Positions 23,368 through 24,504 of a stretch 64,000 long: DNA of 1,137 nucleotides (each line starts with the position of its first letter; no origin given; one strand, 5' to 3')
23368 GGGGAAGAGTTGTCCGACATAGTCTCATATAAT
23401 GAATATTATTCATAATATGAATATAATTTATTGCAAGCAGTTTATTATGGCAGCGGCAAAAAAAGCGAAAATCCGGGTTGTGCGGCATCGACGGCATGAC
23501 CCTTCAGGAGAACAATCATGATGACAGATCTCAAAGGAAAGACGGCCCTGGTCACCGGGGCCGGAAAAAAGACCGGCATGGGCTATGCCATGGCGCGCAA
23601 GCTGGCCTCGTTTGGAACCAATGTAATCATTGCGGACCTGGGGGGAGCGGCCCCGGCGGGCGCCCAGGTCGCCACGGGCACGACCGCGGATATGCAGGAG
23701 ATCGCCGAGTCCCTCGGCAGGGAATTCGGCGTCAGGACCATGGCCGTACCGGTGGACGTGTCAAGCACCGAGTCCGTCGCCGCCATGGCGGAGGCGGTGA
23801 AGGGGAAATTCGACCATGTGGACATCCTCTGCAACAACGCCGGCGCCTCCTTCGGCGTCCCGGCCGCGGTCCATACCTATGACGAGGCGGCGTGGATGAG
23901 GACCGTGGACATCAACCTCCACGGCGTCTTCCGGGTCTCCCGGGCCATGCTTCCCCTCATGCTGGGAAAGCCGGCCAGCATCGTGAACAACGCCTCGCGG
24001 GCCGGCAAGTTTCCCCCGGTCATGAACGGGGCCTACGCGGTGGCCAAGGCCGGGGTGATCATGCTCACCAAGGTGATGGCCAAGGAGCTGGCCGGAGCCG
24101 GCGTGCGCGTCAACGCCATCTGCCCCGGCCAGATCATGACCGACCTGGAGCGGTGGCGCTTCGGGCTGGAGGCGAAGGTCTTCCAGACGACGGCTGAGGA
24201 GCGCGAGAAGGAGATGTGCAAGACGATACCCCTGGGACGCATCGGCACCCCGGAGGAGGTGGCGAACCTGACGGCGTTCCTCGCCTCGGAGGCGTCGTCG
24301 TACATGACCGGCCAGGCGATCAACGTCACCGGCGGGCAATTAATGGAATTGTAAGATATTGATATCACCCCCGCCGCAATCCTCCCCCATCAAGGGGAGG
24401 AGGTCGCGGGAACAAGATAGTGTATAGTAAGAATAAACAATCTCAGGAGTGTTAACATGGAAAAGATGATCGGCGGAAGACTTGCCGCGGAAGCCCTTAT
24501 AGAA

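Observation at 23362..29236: Co-regulated SDR / HACL-like ThDP enzyme / MFS / SDR / TetR cluster next to xsc: candidate undescribed sulfonate feeder pathway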

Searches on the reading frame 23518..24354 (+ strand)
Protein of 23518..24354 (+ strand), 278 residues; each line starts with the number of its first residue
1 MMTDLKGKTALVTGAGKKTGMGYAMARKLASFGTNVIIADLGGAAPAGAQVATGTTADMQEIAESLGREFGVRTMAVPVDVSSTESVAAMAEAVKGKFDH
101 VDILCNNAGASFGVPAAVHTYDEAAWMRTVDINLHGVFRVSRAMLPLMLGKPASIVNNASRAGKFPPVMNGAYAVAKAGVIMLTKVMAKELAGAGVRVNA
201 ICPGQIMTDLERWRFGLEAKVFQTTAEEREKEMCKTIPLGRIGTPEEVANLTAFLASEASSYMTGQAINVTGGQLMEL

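Call 3: search_protein_families(library=pfam, proteins=[window:23518-24354:+])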
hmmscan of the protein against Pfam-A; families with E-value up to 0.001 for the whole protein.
window:23518-24354:+ (278 aa): 4 families
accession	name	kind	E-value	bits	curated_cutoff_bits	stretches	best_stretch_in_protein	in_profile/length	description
PF13561.12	adh_short_C2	-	2e-55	188.4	27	1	14-273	1-234/236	Enoyl-(Acyl carrier protein) reductase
PF00106.31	adh_short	-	4.2e-44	150.8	26.6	1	8-211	1-187/195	short chain dehydrogenase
PF23441.1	SDR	-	1.5e-06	28.2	27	1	126-274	114-255/258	SDR-like rossmann domain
PF08659.16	KR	-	9.4e-05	22.8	22.6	1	10-177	3-153/180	KR domain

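Call 4: search_protein_families(library=ncbifam, proteins=[window:23518-24354:+])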
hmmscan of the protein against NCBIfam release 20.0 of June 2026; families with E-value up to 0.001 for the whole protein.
window:23518-24354:+ (278 aa): 226 families (the best 25 are shown)
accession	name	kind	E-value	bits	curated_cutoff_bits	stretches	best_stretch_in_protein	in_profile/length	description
NF004198.0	PRK05653.1-3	equivalog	7.3e-58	195.9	296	1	2-276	2-248/248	3-oxoacyl-ACP reductase FabG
NF005559.1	PRK07231.1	subfamily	2.1e-56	191.2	215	1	5-275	2-248/249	glucose 1-dehydrogenase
NF009466.0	PRK12826.1-2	subfamily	6.7e-51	173.1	222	1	8-276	4-246/248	3-oxoacyl-ACP reductase FabG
TIGR03971.1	SDR_subfam_1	subfamily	7e-51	173.1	300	1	5-276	1-270/271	mycofactocin-coupled SDR family oxidoreductase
NF004791.0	PRK06138.1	equivalog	2.2e-50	171.3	312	1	4-275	2-250/252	SDR family oxidoreductase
NF006366.0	PRK08589.1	equivalog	1e-49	169.2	386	1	2-275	1-253/272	SDR family oxidoreductase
NF009093.0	PRK12429.1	subfamily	1.4e-49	168.8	258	1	4-276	2-258/259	3-hydroxybutyrate dehydrogenase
NF052558.1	MBtsdlDhBudC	equivalog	3.1e-49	167.8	270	1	6-274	2-241/250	meso-2,3-butanediol dehydrogenase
TIGR01830.1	3oxo_ACP_reduc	equivalog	5.8e-49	166.9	297.75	1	10-273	1-237/239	3-oxoacyl-[acyl-carrier-protein] reductase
NF004197.0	PRK05653.1-1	equivalog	3.3e-47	161.2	332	1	2-276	2-248/249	3-oxoacyl-ACP reductase FabG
NF005853.0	PRK07774.1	equivalog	1.8e-46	158.6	303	1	3-276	2-248/250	SDR family oxidoreductase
NF005446.0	PRK07035.1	equivalog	1.9e-46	158.4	373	1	3-275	7-254/255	SDR family oxidoreductase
NF006080.0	PRK08226.1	equivalog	6.1e-46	157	356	1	2-274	1-253/263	SDR family oxidoreductase UcpA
TIGR01963.1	PHB_DH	subfamily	6.3e-46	156.7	307.05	1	8-276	2-254/255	3-hydroxybutyrate dehydrogenase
NF009050.0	PRK12384.1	equivalog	9.7e-46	156.5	307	1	7-276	2-258/259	sorbitol-6-phosphate dehydrogenase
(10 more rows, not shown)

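Call 33: search_solved_structures(query=window:23518-24354:+, max_evalue=1e-25)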
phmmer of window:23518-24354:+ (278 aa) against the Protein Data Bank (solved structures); distinct sequences matched with E-value up to 1e-25: 116 (the best 60 are shown).
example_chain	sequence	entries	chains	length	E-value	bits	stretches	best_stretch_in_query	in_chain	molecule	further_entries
1vl8_A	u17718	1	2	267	1.4e-36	129.5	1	3-273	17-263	Gluconate 5-dehydrogenase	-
5itv_A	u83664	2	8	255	1.5e-35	126.1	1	2-274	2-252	Dihydroanticapsin 7-dehydrogenase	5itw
4nbu_A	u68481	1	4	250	2.8e-35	125.2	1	2-276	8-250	3-oxoacyl-(Acyl-carrier-protein) reductase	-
2hq1_A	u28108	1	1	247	3.2e-35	125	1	4-276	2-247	Glucose/ribitol dehydrogenase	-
2p68_A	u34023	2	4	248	5.1e-35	124.4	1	4-274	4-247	3-oxoacyl-[acyl-carrier-protein] reductase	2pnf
3ak4_A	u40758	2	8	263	8.5e-35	123.7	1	3-276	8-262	NADH-dependent quinuclidinone reductase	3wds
4nbt_A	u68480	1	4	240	4e-34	121.4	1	80-274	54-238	3-oxoacyl-[acyl-carrier-protein] reductase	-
2uvd_A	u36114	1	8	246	2.3e-33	119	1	5-276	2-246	3-OXOACYL-(ACYL-CARRIER-PROTEIN) REDUCTASE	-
4wjz_A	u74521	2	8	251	5.4e-33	117.7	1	4-276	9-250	3-oxoacyl-[acyl-carrier-protein] reductase FabG | 3-oxoacyl-[acyl-carrier protein] reductase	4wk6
4jro_A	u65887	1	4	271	5.9e-33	117.6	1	5-276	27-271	FabG protein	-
3tzh_A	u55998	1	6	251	1.5e-32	116.3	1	4-276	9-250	3-oxoacyl-[acyl-carrier protein] reductase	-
3op4_A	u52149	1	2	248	1.8e-32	116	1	4-276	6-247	3-oxoacyl-[acyl-carrier protein] reductase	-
3rro_A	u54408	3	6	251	1.9e-32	116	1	4-276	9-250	3-ketoacyl-(acyl-carrier-protein) reductase | 3-oxoacyl-[acyl-carrier protein] reductase | 3-oxoacyl-[acyl-carrier-protein] reductase FabG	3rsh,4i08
3osu_A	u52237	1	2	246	3.8e-32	115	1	8-276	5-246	3-oxoacyl-[acyl-carrier-protein] reductase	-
3sju_A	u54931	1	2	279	4.1e-32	114.9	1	8-273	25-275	Keto reductase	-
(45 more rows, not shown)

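Call 65: find_homologous_proteins(query=window:23518-24354:+, max_evalue=1e-40)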
Query window:23518-24354:+ (278 aa): 2851 proteins with E <= 1e-40 among 8000 candidates; the best 120 are listed.
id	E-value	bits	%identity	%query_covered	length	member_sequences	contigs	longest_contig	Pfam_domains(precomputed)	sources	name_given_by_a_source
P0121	7.8e-175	597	100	100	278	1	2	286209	PF13561.13,PF23441.1,PF00106.32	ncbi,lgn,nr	ncbi:MAG: SDR family oxidoreductase [Spirochaetes bacterium]|nr:SDR family oxidoreductase [Spirochae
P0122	3.3e-174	595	100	100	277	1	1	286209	PF13561.13,PF23441.1,PF00106.32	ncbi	-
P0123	9.1e-167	571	95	100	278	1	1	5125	PF13561.13,PF23441.1,PF00106.32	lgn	-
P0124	1.8e-166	570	95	100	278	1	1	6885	PF13561.13,PF23441.1,PF00106.32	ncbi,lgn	-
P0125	1.2e-165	567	95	100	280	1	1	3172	PF13561.13,PF23441.1,PF00106.32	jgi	-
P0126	2.7e-156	537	89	100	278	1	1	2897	PF13561.13,PF23441.1,PF00106.32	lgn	-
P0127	1.1e-155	534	89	100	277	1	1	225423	PF13561.13,PF23441.1,PF00106.32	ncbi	-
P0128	1.4e-155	534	89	100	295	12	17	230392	PF13561.13,PF23441.1,PF00106.32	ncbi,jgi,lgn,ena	-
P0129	2.8e-154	530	88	99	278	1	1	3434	PF13561.13,PF23441.1,PF00106.32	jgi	jgi:NAD(P)-dependent dehydrogenase (short-subunit alcohol dehydrogenase family)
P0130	1.2e-153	528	88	100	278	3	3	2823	PF08659.17,PF13561.13,PF23441.1,PF00106.32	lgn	-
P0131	3.0e-153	527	86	100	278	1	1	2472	PF13561.13,PF23441.1,PF00106.32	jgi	jgi:NAD(P)-dependent dehydrogenase (short-subunit alcohol dehydrogenase family)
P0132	4.6e-149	513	86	100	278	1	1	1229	PF13561.13,PF00106.32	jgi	jgi:NAD(P)-dependent dehydrogenase (short-subunit alcohol dehydrogenase family)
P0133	7.5e-149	512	85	100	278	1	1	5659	PF13561.13,PF00106.32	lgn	-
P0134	1.2e-148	511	86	100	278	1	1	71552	PF08659.17,PF13561.13,PF00106.32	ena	-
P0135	2.5e-148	510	86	100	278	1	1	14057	PF13561.13,PF23441.1,PF00106.32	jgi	jgi:NAD(P)-dependent dehydrogenase (short-subunit alcohol dehydrogenase family)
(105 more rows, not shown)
